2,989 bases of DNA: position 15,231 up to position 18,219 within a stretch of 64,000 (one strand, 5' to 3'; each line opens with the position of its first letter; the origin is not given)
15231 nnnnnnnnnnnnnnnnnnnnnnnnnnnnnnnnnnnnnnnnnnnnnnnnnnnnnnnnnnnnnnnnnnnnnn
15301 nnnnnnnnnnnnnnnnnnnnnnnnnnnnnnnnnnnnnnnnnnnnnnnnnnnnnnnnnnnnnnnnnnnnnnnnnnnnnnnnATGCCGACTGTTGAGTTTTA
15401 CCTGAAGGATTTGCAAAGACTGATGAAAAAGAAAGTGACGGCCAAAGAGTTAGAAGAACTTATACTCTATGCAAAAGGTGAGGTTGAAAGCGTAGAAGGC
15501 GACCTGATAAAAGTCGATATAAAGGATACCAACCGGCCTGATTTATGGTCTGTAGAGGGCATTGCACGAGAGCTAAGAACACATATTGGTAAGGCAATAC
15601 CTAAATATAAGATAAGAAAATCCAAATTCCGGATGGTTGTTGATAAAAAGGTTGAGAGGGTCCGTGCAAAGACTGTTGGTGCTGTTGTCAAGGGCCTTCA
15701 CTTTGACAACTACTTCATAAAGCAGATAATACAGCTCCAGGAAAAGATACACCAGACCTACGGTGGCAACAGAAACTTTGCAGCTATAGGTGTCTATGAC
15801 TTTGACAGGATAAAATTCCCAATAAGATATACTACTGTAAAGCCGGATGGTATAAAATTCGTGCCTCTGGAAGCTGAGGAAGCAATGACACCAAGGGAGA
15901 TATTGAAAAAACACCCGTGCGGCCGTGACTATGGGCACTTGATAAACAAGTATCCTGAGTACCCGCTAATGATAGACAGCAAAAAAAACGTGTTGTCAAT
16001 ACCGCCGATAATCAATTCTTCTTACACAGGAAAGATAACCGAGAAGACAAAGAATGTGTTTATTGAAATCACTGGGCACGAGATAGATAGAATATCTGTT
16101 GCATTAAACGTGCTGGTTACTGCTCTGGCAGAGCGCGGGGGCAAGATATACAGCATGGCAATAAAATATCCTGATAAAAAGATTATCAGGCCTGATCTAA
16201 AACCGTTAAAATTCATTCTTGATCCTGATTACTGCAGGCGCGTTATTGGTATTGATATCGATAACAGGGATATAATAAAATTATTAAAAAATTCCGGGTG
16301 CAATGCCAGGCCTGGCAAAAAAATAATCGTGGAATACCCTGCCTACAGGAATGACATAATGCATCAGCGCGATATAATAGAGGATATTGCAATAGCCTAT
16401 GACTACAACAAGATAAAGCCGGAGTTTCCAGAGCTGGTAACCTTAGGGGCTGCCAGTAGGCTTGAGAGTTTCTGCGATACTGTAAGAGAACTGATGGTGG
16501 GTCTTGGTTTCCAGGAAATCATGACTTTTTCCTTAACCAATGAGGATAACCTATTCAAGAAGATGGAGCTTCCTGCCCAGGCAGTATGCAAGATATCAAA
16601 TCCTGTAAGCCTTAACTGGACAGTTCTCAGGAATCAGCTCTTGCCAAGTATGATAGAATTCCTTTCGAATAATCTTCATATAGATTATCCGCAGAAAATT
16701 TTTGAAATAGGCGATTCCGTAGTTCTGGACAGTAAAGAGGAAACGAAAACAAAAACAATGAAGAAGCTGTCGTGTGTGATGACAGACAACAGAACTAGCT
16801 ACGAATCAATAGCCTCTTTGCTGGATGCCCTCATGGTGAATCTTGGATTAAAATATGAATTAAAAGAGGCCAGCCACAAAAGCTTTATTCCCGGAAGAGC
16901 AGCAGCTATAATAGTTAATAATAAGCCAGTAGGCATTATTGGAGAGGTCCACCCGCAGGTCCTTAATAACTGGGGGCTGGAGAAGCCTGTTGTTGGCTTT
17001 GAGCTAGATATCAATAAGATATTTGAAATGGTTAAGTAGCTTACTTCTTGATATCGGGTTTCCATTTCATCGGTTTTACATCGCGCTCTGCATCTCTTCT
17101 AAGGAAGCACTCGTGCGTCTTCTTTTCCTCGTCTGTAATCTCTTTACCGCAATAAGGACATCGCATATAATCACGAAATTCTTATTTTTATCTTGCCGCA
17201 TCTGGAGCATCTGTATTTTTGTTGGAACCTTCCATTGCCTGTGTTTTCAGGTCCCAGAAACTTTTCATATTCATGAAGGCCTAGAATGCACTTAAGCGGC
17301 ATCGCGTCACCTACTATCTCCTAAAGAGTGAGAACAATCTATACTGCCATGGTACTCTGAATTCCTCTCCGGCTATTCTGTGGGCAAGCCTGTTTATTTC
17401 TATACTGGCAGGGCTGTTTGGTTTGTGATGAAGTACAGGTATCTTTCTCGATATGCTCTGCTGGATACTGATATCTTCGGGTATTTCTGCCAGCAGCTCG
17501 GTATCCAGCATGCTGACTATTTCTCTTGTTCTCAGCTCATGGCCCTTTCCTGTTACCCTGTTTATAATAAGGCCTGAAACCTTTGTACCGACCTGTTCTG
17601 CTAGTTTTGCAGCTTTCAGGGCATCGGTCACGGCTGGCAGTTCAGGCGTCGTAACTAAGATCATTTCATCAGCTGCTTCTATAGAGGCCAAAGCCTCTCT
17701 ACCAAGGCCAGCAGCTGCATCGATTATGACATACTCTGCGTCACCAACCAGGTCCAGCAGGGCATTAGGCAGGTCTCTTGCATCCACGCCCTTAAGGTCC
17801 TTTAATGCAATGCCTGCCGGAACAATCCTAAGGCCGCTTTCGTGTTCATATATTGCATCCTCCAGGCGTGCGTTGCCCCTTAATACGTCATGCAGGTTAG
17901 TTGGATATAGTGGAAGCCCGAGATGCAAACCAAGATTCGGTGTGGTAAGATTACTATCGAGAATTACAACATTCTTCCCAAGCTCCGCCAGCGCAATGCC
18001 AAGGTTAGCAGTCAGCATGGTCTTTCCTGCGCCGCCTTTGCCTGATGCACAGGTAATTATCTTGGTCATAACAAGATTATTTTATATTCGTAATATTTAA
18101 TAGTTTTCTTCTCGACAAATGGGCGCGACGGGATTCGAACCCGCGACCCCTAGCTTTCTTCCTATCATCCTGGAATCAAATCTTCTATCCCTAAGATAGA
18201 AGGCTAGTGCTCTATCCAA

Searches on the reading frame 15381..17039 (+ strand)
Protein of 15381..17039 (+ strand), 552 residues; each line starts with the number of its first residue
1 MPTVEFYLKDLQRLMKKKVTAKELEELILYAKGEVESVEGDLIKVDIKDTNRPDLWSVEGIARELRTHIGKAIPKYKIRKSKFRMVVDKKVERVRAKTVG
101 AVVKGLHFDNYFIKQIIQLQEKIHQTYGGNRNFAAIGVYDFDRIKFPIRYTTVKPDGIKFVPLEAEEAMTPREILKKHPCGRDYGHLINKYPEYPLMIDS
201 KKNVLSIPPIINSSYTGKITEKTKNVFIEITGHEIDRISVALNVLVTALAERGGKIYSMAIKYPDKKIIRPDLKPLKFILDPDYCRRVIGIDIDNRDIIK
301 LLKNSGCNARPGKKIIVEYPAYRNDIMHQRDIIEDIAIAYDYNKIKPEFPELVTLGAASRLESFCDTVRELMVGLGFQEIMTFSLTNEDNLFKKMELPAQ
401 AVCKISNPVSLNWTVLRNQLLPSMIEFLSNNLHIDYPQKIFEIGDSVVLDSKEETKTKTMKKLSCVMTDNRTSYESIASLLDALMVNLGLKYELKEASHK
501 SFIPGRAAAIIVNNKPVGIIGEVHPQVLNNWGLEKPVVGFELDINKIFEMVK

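Call 70: search_protein_families(library=pfam, proteins=[window:15381-17039:+], max_evalue=0.00001)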
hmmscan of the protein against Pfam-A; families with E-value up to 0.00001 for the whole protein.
window:15381-17039:+ (552 aa): 5 families
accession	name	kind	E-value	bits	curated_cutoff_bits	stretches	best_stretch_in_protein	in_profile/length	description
PF17759.6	tRNA_synthFbeta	-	4.3e-46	157.5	22.4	1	347-544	3-214/214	Phenylalanyl tRNA synthetase beta chain CLM domain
PF03484.21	B5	-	7.7e-18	64.9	28.6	1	280-342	3-67/67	tRNA synthetase B5 domain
PF03483.22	B3_4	-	4.6e-08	33.3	29.3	1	113-236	35-130/174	B3/4 domain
PF01409.25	tRNA-synt_2d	-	5.3e-08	33.1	19.8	1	353-544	11-219/246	tRNA synthetases class II core domain (F)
PF18262.7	PhetRS_B1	-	7.4e-06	26.6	26.8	0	1-70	1-82/83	Phe-tRNA synthetase beta subunit B1 domain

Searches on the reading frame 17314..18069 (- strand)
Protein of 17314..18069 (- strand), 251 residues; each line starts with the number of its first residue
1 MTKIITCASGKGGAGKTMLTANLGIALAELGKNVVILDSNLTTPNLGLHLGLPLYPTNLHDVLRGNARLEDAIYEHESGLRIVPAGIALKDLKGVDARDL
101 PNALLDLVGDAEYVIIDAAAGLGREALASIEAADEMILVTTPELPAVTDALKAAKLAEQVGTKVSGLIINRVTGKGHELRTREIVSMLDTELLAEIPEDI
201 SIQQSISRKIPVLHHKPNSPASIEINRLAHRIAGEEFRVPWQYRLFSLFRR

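Call 70: search_protein_families(library=pfam, proteins=[window:17314-18069:-], max_evalue=0.00001)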
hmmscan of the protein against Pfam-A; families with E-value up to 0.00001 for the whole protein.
window:17314-18069:- (251 aa): 6 families
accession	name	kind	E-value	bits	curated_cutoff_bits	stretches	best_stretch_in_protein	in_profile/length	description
PF10609.15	ParA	-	5.5e-21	75.5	27.1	1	2-232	3-245/246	NUBPL iron-transfer P-loop NTPase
PF01656.29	CbiA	-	3e-18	66.4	25.4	1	5-212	1-125/125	CobQ/CobB/MinD/ParA nucleotide binding domain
PF13614.12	AAA_31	-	7e-13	49.3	27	1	2-147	1-154/177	AAA domain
PF00142.24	Fer4_NifH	-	2.2e-12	47.5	25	1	7-236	4-248/271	4Fe-4S iron sulfur cluster binding proteins, NifH/frxC family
PF06564.18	CBP_BcsQ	-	2.5e-12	47.3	21.3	1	5-231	4-232/234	Cellulose biosynthesis protein BcsQ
PF13500.12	AAA_26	-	8.4e-06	26.2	27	1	135-203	130-195/198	AAA domain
